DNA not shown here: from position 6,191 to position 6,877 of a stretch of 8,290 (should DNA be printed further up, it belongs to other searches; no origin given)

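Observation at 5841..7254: Zn ribbon + 128-aa DxD/GxH/sD protein + 168-aa repeat protein operon: candidate minimal or split primase-polymerase (replication) module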

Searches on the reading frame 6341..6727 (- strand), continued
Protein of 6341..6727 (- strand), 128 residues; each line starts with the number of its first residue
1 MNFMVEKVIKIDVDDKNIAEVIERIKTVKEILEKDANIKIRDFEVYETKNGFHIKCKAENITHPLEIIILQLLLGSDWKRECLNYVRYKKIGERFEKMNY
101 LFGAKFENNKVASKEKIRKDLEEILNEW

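Call 46: search_dna_similar(query=window:6341-6727:-, collection=phages, mode=protein, max_evalue=10, max_rows=30)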
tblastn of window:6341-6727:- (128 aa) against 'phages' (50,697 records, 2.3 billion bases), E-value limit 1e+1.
Records with a match: 15; places in all: 15; records where one place covers at least 80% of the query: 2.
Best place of each record, by identity: <60% 15.
By first word of the organism name: Betalipothrixvirus 10; Sulfolobus 3; Saccharolobus 2.
By host as written in the record: - 6; Acidianus convivator 3; Saccharolobus shibatae 1201-1 2; Acidianus uzoniensis 2; Sulfolobus islandicus 2.
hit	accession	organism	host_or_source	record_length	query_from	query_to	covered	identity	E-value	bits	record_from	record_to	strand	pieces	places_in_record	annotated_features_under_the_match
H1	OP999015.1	Saccharolobus shibatae filamentous virus 3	Saccharolobus shibatae 1201-1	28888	7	125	93%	30.5%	2e-5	48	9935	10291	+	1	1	hypothetical protein (x2)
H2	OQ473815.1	Saccharolobus shibatae rod virus 2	Saccharolobus shibatae 1201-1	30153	7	125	93%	30.5%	2e-5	48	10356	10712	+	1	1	hypothetical protein (x2)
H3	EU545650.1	Betalipothrixvirus uzonense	Acidianus uzoniensis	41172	66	118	41%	43.4%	6e-2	38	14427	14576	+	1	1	hypothetical protein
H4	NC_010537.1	Betalipothrixvirus uzonense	Acidianus uzoniensis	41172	66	118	41%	43.4%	6e-2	38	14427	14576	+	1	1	hypothetical protein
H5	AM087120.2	Betalipothrixvirus acidiani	-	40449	66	105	31%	47.5%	1e-1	37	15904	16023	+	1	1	conserved hypothetical protein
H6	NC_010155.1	Betalipothrixvirus acidiani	-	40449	66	105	31%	47.5%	1e-1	37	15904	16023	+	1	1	hypothetical protein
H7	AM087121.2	Betalipothrixvirus pozzuoliense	-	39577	66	105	31%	47.5%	2e-1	37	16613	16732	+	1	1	conserved hypothetical protein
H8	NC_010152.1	Betalipothrixvirus pozzuoliense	Acidianus convivator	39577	66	105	31%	47.5%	2e-1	37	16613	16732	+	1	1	hypothetical protein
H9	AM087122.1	Betalipothrixvirus pezzuloense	-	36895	66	105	31%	47.5%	2e-1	36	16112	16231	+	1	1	conserved hypothetical protein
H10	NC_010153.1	Betalipothrixvirus pezzuloense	Acidianus convivator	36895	66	105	31%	47.5%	2e-1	36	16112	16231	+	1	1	hypothetical protein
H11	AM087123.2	Betalipothrixvirus puteoliense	-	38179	66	105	31%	47.5%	3e-1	35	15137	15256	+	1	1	conserved hypothetical protein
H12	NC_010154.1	Betalipothrixvirus puteoliense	Acidianus convivator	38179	66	105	31%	47.5%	3e-1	35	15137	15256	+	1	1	hypothetical protein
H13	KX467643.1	Sulfolobus islandicus filamentous virus 2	Sulfolobus islandicus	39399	66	105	31%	45.0%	2e-1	37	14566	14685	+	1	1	SIFV2_gp27: conserved lipothrixviral protein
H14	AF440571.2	Sulfolobus islandicus filamentous virus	-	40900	66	105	31%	42.5%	5e+0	32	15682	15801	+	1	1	SIFV0030: hypothetical protein | SIFV0031: hypothetical protein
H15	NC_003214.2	Sulfolobus islandicus filamentous virus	Sulfolobus islandicus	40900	66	105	31%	42.5%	5e+0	32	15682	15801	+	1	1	hypothetical protein (x2)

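Call 47: search_dna_similar(query=window:6341-6727:-, collection=plasmids, mode=protein, max_evalue=10, max_rows=20)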
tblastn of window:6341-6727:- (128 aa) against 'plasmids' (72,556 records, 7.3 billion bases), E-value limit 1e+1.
Records with a match: 1; places in all: 1; records where one place covers at least 80% of the query: 0.
Best place of each record, by identity: <60% 1.
By first word of the organism name: Limosilactobacillus 1.
By predicted mobility (MOB-suite, as given by PLSDB): mobilizable 1.
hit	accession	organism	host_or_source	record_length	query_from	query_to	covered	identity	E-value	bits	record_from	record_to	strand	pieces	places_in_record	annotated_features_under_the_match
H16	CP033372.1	Limosilactobacillus fermentum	Cow,cell culture,Fresh milk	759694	22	54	26%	45.5%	6e+0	34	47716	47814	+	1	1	none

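Call 48: get_annotated_region(hit=H1, flank=4000)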
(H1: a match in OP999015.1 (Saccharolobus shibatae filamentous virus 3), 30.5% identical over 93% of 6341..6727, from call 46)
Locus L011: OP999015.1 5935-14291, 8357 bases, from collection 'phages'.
description: Saccharolobus shibatae filamentous virus 3 isolate SIFV3_1 genomic sequence.
organism: Saccharolobus shibatae filamentous virus 3 (NCBI taxid 3020473)
taxonomy: Viruses
host: Saccharolobus shibatae 1201-1; source: sedment of hot spring; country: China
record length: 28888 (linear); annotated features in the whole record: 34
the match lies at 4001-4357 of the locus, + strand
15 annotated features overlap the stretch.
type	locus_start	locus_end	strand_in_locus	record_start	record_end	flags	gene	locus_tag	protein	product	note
CDS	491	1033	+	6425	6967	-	-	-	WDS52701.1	hypothetical protein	SIFV3_1_ORF7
CDS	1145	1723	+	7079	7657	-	-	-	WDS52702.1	hypothetical protein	SIFV3_1_ORF8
CDS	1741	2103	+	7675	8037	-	-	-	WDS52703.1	hypothetical protein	SIFV3_1_ORF9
CDS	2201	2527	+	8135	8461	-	-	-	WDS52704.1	hypothetical protein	SIFV3_1_ORF10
CDS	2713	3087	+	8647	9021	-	-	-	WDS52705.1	hypothetical protein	SIFV3_1_ORF11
CDS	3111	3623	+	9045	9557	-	-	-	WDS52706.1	hypothetical protein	SIFV3_1_ORF12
CDS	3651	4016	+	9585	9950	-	-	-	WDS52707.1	hypothetical protein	SIFV3_1_ORF13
CDS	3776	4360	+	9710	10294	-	-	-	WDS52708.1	hypothetical protein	SIFV3_1_ORF14; conserved lipothrixviral protein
CDS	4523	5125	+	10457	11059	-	-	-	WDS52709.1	hypothetical protein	SIFV3_1_ORF15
CDS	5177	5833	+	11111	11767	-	-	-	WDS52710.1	hypothetical protein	SIFV3_1_ORF16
CDS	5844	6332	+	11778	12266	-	-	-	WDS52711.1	hypothetical protein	SIFV3_1_ORF17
CDS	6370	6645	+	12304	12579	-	-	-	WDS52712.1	hypothetical protein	SIFV3_1_ORF18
CDS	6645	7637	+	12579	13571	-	-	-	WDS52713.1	putative group 1 glycosyl transferase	SIFV3_1_ORF19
CDS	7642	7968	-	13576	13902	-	-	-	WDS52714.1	hypothetical protein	SIFV3_1_ORF20; conserved lipothrixviral protein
CDS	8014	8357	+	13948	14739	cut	-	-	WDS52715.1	hypothetical protein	SIFV3_1_ORF21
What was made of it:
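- The gene is a conserved core gene of lipothrixviruses (annotations in calls 46, 48).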

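Call 49: get_annotated_region(hit=H5, flank=4000)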
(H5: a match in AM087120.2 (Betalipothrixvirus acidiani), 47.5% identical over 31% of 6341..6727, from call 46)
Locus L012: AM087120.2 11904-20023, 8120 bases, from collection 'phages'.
description: Acidianus filamentous virus 3, partial viral genome.
organism: Betalipothrixvirus acidiani (NCBI taxid 346881)
taxonomy: Viruses; Adnaviria; Zilligvirae; Taleaviricota; Tokiviricetes; Ligamenvirales; Lipothrixviridae; Betalipothrixvirus
host: -; source: -; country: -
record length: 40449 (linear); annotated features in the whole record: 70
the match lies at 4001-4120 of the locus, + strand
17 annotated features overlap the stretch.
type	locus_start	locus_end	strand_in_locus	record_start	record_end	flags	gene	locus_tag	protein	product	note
CDS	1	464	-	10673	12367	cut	-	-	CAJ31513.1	putative helicase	ORF564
CDS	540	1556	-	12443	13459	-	-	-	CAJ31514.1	conserved hypothetical protein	ORF338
CDS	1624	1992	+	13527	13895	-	-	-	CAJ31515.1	conserved hypothetical protein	ORF122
CDS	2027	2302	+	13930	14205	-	-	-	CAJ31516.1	conserved hypothetical protein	ORF91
CDS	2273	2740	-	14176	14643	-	-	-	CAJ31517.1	conserved hypothetical protein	ORF155a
CDS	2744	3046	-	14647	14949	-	-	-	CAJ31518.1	putative regulatory protein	ORF100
CDS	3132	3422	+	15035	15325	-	-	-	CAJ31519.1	putative regulatory protein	ORF96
CDS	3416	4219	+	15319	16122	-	-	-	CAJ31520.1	conserved hypothetical protein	ORF267a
CDS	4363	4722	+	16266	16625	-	-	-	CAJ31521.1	conserved hypothetical protein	ORF119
CDS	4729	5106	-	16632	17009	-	-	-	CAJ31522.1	conserved hypothetical protein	ORF125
CDS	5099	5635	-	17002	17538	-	-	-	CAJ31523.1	conserved hypothetical protein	ORF178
CDS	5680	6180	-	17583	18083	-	-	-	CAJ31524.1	structural protein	ORF166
CDS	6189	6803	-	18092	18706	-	-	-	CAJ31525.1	structural protein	ORF204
CDS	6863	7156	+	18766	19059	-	-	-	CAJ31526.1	conserved hypothetical protein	ORF97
CDS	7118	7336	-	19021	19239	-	-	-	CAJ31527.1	conserved hypothetical protein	ORF72a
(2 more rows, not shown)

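Call 54: search_protein_families(library=ncbifam, alignment_id=A2, max_evalue=1)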
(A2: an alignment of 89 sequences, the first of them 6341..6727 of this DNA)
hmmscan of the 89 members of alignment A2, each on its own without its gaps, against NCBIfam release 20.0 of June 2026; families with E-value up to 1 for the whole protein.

A. member 1, window:6341-6727:- (128 aa): 2 families
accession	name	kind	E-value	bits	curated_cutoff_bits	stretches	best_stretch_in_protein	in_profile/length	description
NF001641.0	PRK00419.1-3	equivalog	0.0012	18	326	1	10-93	120-191/323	DNA primase small subunit PriS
NF040866.1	AraD_Arch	equivalog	0.0017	17.4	650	1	7-61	165-219/372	arabinonate dehydratase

B. families by the number of members that match (of 89 scanned): 40 families (the first 25 are shown)
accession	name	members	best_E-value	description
NF007438.0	PRK09984.1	2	0.042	phosphonate ABC transporter ATP-binding protein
NF005560.0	PRK07233.1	1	0.001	hypothetical protein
NF001641.0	PRK00419.1-3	1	0.0012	DNA primase small subunit PriS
NF040866.1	AraD_Arch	1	0.0017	arabinonate dehydratase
NF003466.1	PRK05090.1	1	0.0019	DUF167 family protein YggU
NF041713.1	Tar_polymTarL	1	0.0076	teichoic acid ribitol-phosphate polymerase TarL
TIGR00986.1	3a0801s05tom22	1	0.0084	mitochondrial import receptor subunit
NF045604.1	cas_Cas12e_CasX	1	0.011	type V CRISPR RNA-guided endonuclease Cas12e/CasX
NF003500.0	PRK05170.1-4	1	0.013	YcgN family cysteine cluster protein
NF011982.0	PRK15446.1-3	1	0.017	alpha-D-ribose 1-methylphosphonate 5-triphosphate diphosphatase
NF003505.0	PRK05170.2-3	1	0.021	YcgN family cysteine cluster protein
NF052661.1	ESXSecYukDBac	1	0.024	ESX secretion system protein YukD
NF012212.1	ANT_9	1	0.025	aminoglycoside nucleotidyltransferase ANT(9)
NF008188.0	PRK10941.1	1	0.025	invasion regulator SirB1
NF011238.0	PRK14644.2-1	1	0.026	hypothetical protein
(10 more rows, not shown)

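Call 55: search_protein_families(library=pfam, alignment_id=A2, max_evalue=1)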
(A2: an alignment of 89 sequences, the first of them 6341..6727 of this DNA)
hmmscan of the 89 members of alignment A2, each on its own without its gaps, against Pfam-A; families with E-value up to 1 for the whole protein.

A. member 1, window:6341-6727:- (128 aa): 4 families
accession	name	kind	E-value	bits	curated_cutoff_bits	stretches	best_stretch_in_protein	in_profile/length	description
PF13218.11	DUF4026_N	-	0.013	16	27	1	21-71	12-62/147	Protein of unknown function (DUF4026) N-terminal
PF22787.1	Tag1_M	-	0.018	15.2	27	1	37-66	3-32/165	Tag1 middle barrel-like domain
PF22063.2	Pdc1_Ge1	-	0.061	13.7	25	1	1-36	66-102/125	Pdc1 Ge1 domain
PF12229.13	PG_binding_4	-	0.12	13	22.1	1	7-55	46-96/117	Putative peptidoglycan binding domain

B. families by the number of members that match (of 89 scanned): 47 families (the first 25 are shown)
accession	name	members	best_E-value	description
PF03356.20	Pox_LP_H2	4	0.0087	Viral late protein H2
PF14480.11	DNA_pol3_a_NI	3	0.0098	DNA polymerase III polC-type N-terminus I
PF22787.1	Tag1_M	2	0.018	Tag1 middle barrel-like domain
PF18768.7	RNPP_C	1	4.8e-05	RNPP family C-terminal domain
PF12617.14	LdpA_C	1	0.0028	Light dependent period A C-terminal domain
PF07882.17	Fucose_iso_N2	1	0.0057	L-fucose isomerase, second N-terminal domain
PF13218.11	DUF4026_N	1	0.013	Protein of unknown function (DUF4026) N-terminal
PF10926.14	DUF2800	1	0.013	Protein of unknown function (DUF2800)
PF24064.2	HTH_NPRL3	1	0.024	GATOR1 complex protein NPRL3, C-terminal HTH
PF20548.3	DUF6762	1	0.025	Family of unknown function (DUF6762)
PF15412.11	Nse4-Nse3_bdg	1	0.03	Binding domain of Nse4/EID3 to Nse3-MAGE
PF15169.12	Cybc1_Eros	1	0.032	Cytochrome b-245 chaperone 1 / Eros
PF01479.30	S4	1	0.032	S4 domain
PF22548.2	AEP-TOTE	1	0.033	TOTE conflict system, Archaeo-Eukaryotic Primase domain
PF07416.16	Crinivirus_P26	1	0.039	Crinivirus P26 protein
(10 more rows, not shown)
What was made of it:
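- One family member hits Pfam AEP-TOTE at E 0.033 (call 55). One member weakly hits the conflict-system AEP-TOTE model (call 55).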

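Call 70: find_related_loci(query=A3, collection=genome_contigs, flank=6000)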
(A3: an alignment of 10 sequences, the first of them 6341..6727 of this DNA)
Query A3 (128 aa) in genome_contigs; peptide patterns used: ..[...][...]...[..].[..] (x = any residue, [..] = any of these).
20 stretches matched a pattern, but none encodes a relative of the query by tblastn (E <= 1e-3).

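Call 71: find_related_loci(query=A3, collection=viral_contigs, flank=8000)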
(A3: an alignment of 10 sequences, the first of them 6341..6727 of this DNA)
Query A3 (128 aa) in viral_contigs; peptide patterns used: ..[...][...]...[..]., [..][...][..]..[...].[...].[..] (x = any residue, [..] = any of these).
70 stretches matched a pattern; 1 encode a relative of the query (tblastn E <= 1e-3); 1 distinct loci.
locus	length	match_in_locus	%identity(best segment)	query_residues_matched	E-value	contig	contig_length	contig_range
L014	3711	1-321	37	5-112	3e-16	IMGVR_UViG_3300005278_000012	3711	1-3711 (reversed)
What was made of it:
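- Tried and rejected: A scan of viral contigs found one locus (call 71).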

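Call 72: list_cluster_members(proteins=[P0161, P0153, P0172, P0031, P0001, P0002])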
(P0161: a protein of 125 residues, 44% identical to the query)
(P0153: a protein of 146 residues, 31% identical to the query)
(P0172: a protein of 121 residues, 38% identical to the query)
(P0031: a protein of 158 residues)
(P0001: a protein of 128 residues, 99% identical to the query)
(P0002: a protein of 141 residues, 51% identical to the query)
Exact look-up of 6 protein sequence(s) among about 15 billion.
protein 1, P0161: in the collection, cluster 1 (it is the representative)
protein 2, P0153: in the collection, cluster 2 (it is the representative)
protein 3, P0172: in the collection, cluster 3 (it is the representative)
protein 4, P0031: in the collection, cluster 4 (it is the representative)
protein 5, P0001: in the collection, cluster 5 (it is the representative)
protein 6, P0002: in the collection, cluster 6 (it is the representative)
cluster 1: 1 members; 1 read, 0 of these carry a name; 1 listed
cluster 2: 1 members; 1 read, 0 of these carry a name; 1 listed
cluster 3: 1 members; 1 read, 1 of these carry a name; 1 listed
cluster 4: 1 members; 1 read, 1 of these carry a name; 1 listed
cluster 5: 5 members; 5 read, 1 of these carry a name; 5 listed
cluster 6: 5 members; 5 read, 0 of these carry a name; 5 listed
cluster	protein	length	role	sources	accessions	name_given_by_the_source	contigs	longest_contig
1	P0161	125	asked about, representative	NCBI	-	-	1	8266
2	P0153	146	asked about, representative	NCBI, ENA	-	-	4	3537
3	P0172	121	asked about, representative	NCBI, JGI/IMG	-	hypothetical protein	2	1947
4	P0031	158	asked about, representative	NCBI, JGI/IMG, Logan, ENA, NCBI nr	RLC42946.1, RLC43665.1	MAG: hypothetical protein DRH44_04535 [Candidatus Coatesbacteria bacterium] | MAG: hypothetical protein DRH49_02735 [Candidatus Coatesbacteria bacterium]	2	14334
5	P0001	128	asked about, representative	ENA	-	-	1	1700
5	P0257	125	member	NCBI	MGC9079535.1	MAG: hypothetical protein ACP5G1_02235 [Nanopusillaceae archaeon]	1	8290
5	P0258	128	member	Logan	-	-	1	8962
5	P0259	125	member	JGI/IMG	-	-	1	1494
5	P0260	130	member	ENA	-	-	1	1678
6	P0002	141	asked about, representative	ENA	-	-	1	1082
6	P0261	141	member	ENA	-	-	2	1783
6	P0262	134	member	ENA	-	-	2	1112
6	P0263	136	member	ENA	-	-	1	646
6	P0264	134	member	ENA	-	-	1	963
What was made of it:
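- Checked: NCBI's annotation of the same contig starts the protein at M4, giving 125 aa (call 72).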

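Call 73: find_encoding_contigs(protein=P0258, flank=10000, max_places=3)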
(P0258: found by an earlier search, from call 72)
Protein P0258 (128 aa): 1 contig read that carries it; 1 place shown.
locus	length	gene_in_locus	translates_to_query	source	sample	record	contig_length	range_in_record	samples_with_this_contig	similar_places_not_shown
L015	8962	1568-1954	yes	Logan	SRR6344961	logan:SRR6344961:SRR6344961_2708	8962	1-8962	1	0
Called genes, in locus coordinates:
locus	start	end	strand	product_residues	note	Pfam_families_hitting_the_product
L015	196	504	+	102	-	-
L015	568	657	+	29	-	-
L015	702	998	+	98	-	-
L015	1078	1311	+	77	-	-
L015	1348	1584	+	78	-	-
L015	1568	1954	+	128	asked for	-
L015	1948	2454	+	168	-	-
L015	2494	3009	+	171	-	-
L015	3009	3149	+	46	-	-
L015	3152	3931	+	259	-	-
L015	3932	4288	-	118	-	-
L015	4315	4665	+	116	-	-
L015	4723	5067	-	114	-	-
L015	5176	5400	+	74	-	-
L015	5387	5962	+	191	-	-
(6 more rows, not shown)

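Call 86: search_protein_families(library=pfam, proteins=[L012:3416-4219:+, L011:3776-4360:+, P0056, P0061, P0004, P0051, P0043, P0063, P0136, P0058], max_evalue=1)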
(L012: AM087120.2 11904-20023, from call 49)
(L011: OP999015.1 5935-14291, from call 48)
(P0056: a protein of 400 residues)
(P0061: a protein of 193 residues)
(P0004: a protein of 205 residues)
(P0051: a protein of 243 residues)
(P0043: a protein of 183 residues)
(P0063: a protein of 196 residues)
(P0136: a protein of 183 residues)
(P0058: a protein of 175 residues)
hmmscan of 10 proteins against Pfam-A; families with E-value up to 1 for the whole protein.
L012:3416-4219:+ (267 aa): 0 families

L011:3776-4360:+ (194 aa): 0 families

P0056 (400 aa): 9 families
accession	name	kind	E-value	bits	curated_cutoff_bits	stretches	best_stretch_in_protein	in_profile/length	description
PF14528.11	LAGLIDADG_3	-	1.7e-16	60.6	22.5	1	161-256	4-82/82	LAGLIDADG-like domain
PF13411.12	MerR_1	-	3.2e-06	27.6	21.6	1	24-51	3-30/69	MerR HTH family regulatory protein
PF01710.22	HTH_Tnp_IS630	-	0.0015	19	21.3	1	12-59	58-108/119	Transposase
PF12921.12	ATP13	-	0.0016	18.7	26.7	1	311-373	39-100/114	Mitochondrial ATPase expression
PF14527.11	LAGLIDADG_WhiA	-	0.0076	16.8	23.2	0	162-214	3-51/93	WhiA LAGLIDADG-like domain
PF00961.24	LAGLIDADG_1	-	0.071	14.4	23.1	1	164-251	1-98/102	LAGLIDADG endonuclease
PF13518.12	HTH_28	-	0.093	13.3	25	1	24-46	15-37/52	Helix-turn-helix domain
PF03161.18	LAGLIDADG_2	-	0.093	13.1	25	0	68-91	3-26/168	LAGLIDADG DNA endonuclease family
PF13384.12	HTH_23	-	0.15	12.4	24.6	1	18-46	13-42/50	Homeodomain-like domain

P0061 (193 aa): 0 families

P0004 (205 aa): 1 family
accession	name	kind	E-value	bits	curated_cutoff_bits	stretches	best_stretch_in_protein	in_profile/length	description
PF06523.16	DUF1106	-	0.24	11.9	27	1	17-69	22-76/91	Protein of unknown function (DUF1106)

P0051 (243 aa): 1 family
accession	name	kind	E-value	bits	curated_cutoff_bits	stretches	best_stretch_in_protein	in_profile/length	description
PF04255.20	DUF433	-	0.15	12.3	23.6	1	11-37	24-50/56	Protein of unknown function (DUF433)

P0043 (183 aa): 1 family
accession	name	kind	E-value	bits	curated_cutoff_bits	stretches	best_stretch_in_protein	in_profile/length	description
PF11267.13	DUF3067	-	0.051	14.5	25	1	39-80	35-76/98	Domain of unknown function (DUF3067)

P0063 (196 aa): 1 family
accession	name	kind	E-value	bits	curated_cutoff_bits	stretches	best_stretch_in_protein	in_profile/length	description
PF01074.27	Glyco_hydro_38N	-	0.0036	17.2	25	1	13-111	22-121/270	Glycosyl hydrolases family 38 N-terminal domain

P0136 (183 aa): 0 families

P0058 (175 aa): 1 family
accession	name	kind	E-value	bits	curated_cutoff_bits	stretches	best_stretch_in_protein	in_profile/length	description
PF02980.22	FokI_dom_2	-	0.047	14.3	25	1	36-112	59-131/136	FokI, recognition domain, subdomain 2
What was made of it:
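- One member is fused to MerR-HTH plus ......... DNA-binding modules (call 86). Fusion to sequence-specific DNA-binding modules (call 86) suits an origin-directed enzyme.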

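Call 90: search_protein_families(library=padloc, proteins=[window:6341-6727:-, P0008, P0155, L012:3416-4219:+], max_evalue=1)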
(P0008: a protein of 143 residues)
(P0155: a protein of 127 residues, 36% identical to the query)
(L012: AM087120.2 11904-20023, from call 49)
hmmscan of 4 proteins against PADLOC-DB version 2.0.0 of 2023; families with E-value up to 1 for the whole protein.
window:6341-6727:- (128 aa): 0 families

P0008 (143 aa): 0 families

P0155 (127 aa): 0 families

L012:3416-4219:+ (267 aa): 0 families
